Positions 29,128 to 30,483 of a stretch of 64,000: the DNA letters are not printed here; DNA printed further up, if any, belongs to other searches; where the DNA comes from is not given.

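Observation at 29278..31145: Sulfhydrogenase beta/gamma-like (AsrA/AsrB-like) pair placed in front of a membrane-bound hydrogenase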

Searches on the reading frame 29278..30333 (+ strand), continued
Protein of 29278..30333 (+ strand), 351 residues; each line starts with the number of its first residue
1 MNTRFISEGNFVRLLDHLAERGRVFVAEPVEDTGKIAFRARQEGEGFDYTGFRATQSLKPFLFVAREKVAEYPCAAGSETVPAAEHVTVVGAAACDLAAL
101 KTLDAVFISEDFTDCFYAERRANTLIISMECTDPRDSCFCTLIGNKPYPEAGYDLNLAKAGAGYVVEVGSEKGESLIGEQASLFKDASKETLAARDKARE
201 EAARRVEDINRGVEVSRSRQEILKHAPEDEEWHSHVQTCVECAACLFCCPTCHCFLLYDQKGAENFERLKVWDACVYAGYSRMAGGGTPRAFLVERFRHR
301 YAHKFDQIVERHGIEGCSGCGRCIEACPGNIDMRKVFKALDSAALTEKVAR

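Call 44: search_protein_families(library=ncbifam, max_evalue=1e-10, proteins=[L034:4671-5675:+, L034:5698-6594:+, L034:6608-7390:+, L034:7371-8678:+, L034:9388-9972:+, L034:9989-11047:+, L034:11155-11964:+])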
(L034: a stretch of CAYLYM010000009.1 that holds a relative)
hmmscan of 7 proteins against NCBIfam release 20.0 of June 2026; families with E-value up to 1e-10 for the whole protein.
L034:4671-5675:+ (335 aa): 3 families
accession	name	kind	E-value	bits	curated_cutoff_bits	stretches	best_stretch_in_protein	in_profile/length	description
NF040833.1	sulfhyd_HydB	equivalog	1.3e-102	343.3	750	1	1-334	1-331/367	NADPH-dependent hydrogenase/sulfhydrogenase 1 subunit beta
NF040829.1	sulfhyd_ShyB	equivalog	7.9e-100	334.1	690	1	1-335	1-326/334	NAD(P)-dependent hydrogenase/sulfhydrogenase 2 subunit beta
TIGR02910.1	sulfite_red_A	equivalog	1.8e-46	158.9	323.15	1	39-331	43-319/334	anaerobic sulfite reductase subunit AsrA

L034:5698-6594:+ (298 aa): 15 families
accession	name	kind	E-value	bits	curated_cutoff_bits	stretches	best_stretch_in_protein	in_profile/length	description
NF006220.0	PRK08345.1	subfamily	1.1e-101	339.9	395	1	18-297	4-293/294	cytochrome-c3 hydrogenase subunit gamma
NF040830.1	sulfhyd_ShyC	equivalog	3.1e-84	282.6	600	1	20-293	2-283/288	NAD(P)-dependent hydrogenase/sulfhydrogenase 2 subunit gamma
NF040835.1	sulfhyd_HydG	equivalog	1.3e-80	270.8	650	1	14-297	7-290/292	NADPH-dependent hydrogenase/sulfhydrogenase 1 subunit gamma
TIGR02911.1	sulfite_red_B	equivalog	1.4e-58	198.1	288.6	1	22-290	3-255/261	anaerobic sulfite reductase subunit AsrB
NF000796.0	PRK00054.1-1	equivalog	1.4e-37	129.3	224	1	51-289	23-233/254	dihydroorotate dehydrogenase electron transfer subunit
NF000798.0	PRK00054.1-3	equivalog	1.2e-23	84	219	1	50-291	24-242/244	dihydroorotate dehydrogenase electron transfer subunit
NF000799.0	PRK00054.1-4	equivalog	2.1e-20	72.9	314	1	58-291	34-256/258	dihydroorotate dehydrogenase electron transfer subunit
NF004862.0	PRK06222.1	subfamily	1.3e-16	61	220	1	44-287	17-244/281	sulfide/dihydroorotate dehydrogenase-like FAD/NAD-binding protein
NF058606.1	GlBtMonoRdsGbcB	equivalog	3.3e-16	59.1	500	1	37-251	26-239/362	glycine betaine monooxygenase reductase subunit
NF009414.0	PRK12778.1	equivalog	1.5e-15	56.5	1103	1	41-288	14-245/752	bifunctional dihydroorotate dehydrogenase B NAD binding subunit/NADPH-dependent glutamate synthase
NF045803.1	MethMoxFADbindMmoC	equivalog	1.5e-14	53.5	500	1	27-256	109-337/343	aromatic/alkene monooxygenase hydroxylase FAD-binding subunit MmoC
NF000797.0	PRK00054.1-2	equivalog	3e-14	52.9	270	0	58-145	43-134/267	dihydroorotate dehydrogenase electron transfer subunit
NF005963.0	PRK08051.1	equivalog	3.4e-14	52.7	230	1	52-228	26-200/233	NAD(P)H-flavin reductase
TIGR01941.1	nqrF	equivalog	6.1e-14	51.7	295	1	93-256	238-400/405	NADH:ubiquinone reductase (Na(+)-transporting) subunit F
NF052252.1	flav_redu_LuxG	exception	8.2e-11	41.5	340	0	52-229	23-200/232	flavin mononucleotide reductase LuxG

L034:6608-7390:+ (260 aa): 4 families
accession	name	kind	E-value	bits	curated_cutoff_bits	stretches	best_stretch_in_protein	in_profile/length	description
NF040836.1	sulfhyd_HydD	equivalog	3.8e-69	232.8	500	1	3-252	5-255/261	NADPH-dependent hydrogenase/sulfhydrogenase 1 subunit delta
NF040831.1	sulfhyd_ShyD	equivalog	3.5e-57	193.8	460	1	5-242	2-238/240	NAD(P)-dependent hydrogenase/sulfhydrogenase 2 subunit delta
NF045875.1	F420_non_VhuG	exception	2.8e-32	112.1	450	1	3-216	4-244/286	F420-non-reducing hydrogenase subunit VhuG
TIGR03294.1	FrhG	equivalog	5.6e-17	62.2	245.5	1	4-210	2-198/228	coenzyme F420 hydrogenase subunit gamma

L034:7371-8678:+ (435 aa): 8 families
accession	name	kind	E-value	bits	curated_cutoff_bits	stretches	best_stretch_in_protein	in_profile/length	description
NF040832.1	sulfhyd_HydA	equivalog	4.7e-114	381.8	880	1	8-431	4-425/426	NADPH-dependent hydrogenase/sulfhydrogenase 1 subunit alpha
NF040828.1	sulfhyd_ShyA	equivalog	7.1e-95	318.3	700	1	9-431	3-414/415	NAD(P)-dependent hydrogenase/sulfhydrogenase 2 subunit alpha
NF041785.2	VhuA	equivalog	2.6e-50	171.2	800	1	8-400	3-416/418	F420-non-reducing hydrogenase Vhu subunit A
NF033181.1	NiFeSe_hydrog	equivalog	2.4e-38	132.3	600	2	7-130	2-124/507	nickel-dependent hydrogenase large subunit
TIGR03295.1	frhA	equivalog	1.3e-33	116.6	392.5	1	6-175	2-167/412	coenzyme F420 hydrogenase subunit alpha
NF045518.1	H2_NiFeSe_large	exception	6.7e-33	114.2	780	1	8-133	3-127/485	NiFeSe hydrogenase large subunit HysA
NF007778.0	PRK10467.1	equivalog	1.2e-22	80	969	1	6-129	2-124/567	hydrogenase 2 large subunit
NF007550.0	PRK10170.1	equivalog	5.2e-16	58.2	1101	0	7-122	17-132/597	Ni/Fe-hydrogenase large subunit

L034:9388-9972:+ (194 aa): 1 family
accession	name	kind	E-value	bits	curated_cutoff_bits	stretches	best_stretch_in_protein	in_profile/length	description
TIGR00072.1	hydrog_prot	superfamily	6e-11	42.5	47.45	1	22-155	2-139/145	hydrogenase maturation protease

L034:9989-11047:+ (352 aa): 3 families
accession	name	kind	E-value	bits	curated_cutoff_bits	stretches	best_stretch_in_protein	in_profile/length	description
NF040829.1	sulfhyd_ShyB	equivalog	2.7e-46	158.1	690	1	12-340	13-330/334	NAD(P)-dependent hydrogenase/sulfhydrogenase 2 subunit beta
NF040833.1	sulfhyd_HydB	equivalog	3.1e-44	151.3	750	1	8-335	12-331/367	NADPH-dependent hydrogenase/sulfhydrogenase 1 subunit beta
TIGR02910.1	sulfite_red_A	equivalog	7.6e-41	140.4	323.15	1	1-342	1-329/334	anaerobic sulfite reductase subunit AsrA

L034:11155-11964:+ (270 aa): 21 families
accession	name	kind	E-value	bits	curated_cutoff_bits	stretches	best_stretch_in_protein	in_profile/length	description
TIGR02911.1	sulfite_red_B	equivalog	2.3e-64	217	288.6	1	3-266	1-259/261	anaerobic sulfite reductase subunit AsrB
NF006220.0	PRK08345.1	subfamily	4.6e-61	206.6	395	1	5-263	8-287/294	cytochrome-c3 hydrogenase subunit gamma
NF040835.1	sulfhyd_HydG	equivalog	2.6e-54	184.4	650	1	33-267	48-288/292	NADPH-dependent hydrogenase/sulfhydrogenase 1 subunit gamma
NF000796.0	PRK00054.1-1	equivalog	8.6e-51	172.6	224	1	7-263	3-235/254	dihydroorotate dehydrogenase electron transfer subunit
NF040830.1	sulfhyd_ShyC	equivalog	7.2e-49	166.5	600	1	8-261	7-279/288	NAD(P)-dependent hydrogenase/sulfhydrogenase 2 subunit gamma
NF000798.0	PRK00054.1-3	equivalog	8.1e-25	87.9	219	1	37-258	33-237/244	dihydroorotate dehydrogenase electron transfer subunit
NF000799.0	PRK00054.1-4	equivalog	2.4e-23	82.5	314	1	60-246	60-231/258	dihydroorotate dehydrogenase electron transfer subunit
NF000797.0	PRK00054.1-2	equivalog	2.4e-21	76.2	270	1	9-246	16-240/267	dihydroorotate dehydrogenase electron transfer subunit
NF009414.0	PRK12778.1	equivalog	3.1e-21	75.3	1103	1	35-264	28-249/752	bifunctional dihydroorotate dehydrogenase B NAD binding subunit/NADPH-dependent glutamate synthase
NF004862.0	PRK06222.1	subfamily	6.4e-21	75.1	220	1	35-263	28-248/281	sulfide/dihydroorotate dehydrogenase-like FAD/NAD-binding protein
NF045803.1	MethMoxFADbindMmoC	equivalog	7.1e-19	67.8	500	1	31-228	136-337/343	aromatic/alkene monooxygenase hydroxylase FAD-binding subunit MmoC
NF040810.1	BenC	equivalog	1.8e-18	66.8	430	1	17-227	114-326/333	benzoate 1,2-dioxygenase electron transfer component BenC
NF058606.1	GlBtMonoRdsGbcB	equivalog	3e-18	65.8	500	1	11-223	17-239/362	glycine betaine monooxygenase reductase subunit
TIGR01941.1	nqrF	equivalog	4.4e-18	65.4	295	1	68-228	235-400/405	NADH:ubiquinone reductase (Na(+)-transporting) subunit F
NF005963.0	PRK08051.1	equivalog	7.7e-17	61.4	230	1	8-227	4-226/233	NAD(P)H-flavin reductase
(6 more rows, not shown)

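Call 54: search_protein_families(library=pfam, max_evalue=0.00001, proteins=[L047:8680-9297:+, L047:9375-10004:+, L047:10001-11104:+, L047:11334-11687:+, L047:11620-12636:+, L047:12629-13588:+, L047:13585-13926:+, L047:13929-15107:+, L047:15110-16798:+])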
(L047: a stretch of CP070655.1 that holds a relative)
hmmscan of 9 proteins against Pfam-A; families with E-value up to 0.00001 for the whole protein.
L047:8680-9297:+ (205 aa): 1 family
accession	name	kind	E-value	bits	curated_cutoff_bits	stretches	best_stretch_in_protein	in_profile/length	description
PF22175.2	Ogg-HhH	-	2.9e-59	199.9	27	1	15-186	1-173/173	8-oxoguanine DNA glycosylase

L047:9375-10004:+ (209 aa): 2 families
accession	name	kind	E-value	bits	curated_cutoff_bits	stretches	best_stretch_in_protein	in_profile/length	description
PF02629.25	CoA_binding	-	8.9e-24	84.5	22.3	1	81-178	1-96/97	CoA binding domain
PF06971.19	Put_DNA-bind_N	-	1.2e-15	57.8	27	1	5-52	1-48/49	Putative DNA-binding protein N-terminus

L047:10001-11104:+ (367 aa): 4 families
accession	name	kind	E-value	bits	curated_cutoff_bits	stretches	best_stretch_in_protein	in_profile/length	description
PF17179.9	Fer4_22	-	1.7e-31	109.3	27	1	235-328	1-95/95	4Fe-4S dicluster domain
PF13183.11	Fer4_8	-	7.3e-08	33.3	27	1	233-328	2-68/68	4Fe-4S dicluster domain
PF12797.12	Fer4_2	-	2.2e-06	27.7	24.5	0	313-326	9-22/22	4Fe-4S binding domain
PF13237.11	Fer4_10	-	5.3e-06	26.7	25.5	0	313-328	8-26/53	4Fe-4S dicluster domain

L047:11334-11687:+ (117 aa): 0 families

L047:11620-12636:+ (338 aa): 1 family
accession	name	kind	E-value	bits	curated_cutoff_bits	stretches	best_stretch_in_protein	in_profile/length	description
PF02445.21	NadA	-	1.4e-117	392.5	27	1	45-334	2-295/295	Quinolinate synthetase A protein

L047:12629-13588:+ (319 aa): 2 families
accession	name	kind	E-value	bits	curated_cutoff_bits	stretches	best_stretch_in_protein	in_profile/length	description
PF01729.25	QRPTase_C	-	4.4e-32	111.6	23.1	1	132-313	1-167/169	Quinolinate phosphoribosyl transferase, C-terminal domain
PF02749.22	QRPTase_N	-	8e-18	64.9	27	1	47-130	1-82/82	Quinolinate phosphoribosyl transferase, N-terminal domain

L047:13585-13926:+ (113 aa): 1 family
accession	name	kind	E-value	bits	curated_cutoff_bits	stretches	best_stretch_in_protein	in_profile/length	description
PF00890.30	FAD_binding_2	-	2.3e-16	60.5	20.4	1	5-79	1-81/414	FAD binding domain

L047:13929-15107:+ (392 aa): 1 family
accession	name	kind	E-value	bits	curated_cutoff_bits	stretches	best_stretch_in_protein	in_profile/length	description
PF13231.12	PMT_2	-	2.3e-06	28.3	26.1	1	3-96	47-145/160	Dolichyl-phosphate-mannose-protein mannosyltransferase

L047:15110-16798:+ (562 aa): 2 families
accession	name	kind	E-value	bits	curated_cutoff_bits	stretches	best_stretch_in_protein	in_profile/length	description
PF16861.10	Carbam_trans_C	-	5.3e-57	192.5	27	1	387-559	1-170/170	Carbamoyltransferase C-terminus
PF02543.21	Carbam_trans_N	-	8e-35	121.3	24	1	3-340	2-345/346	Carbamoyltransferase N-terminus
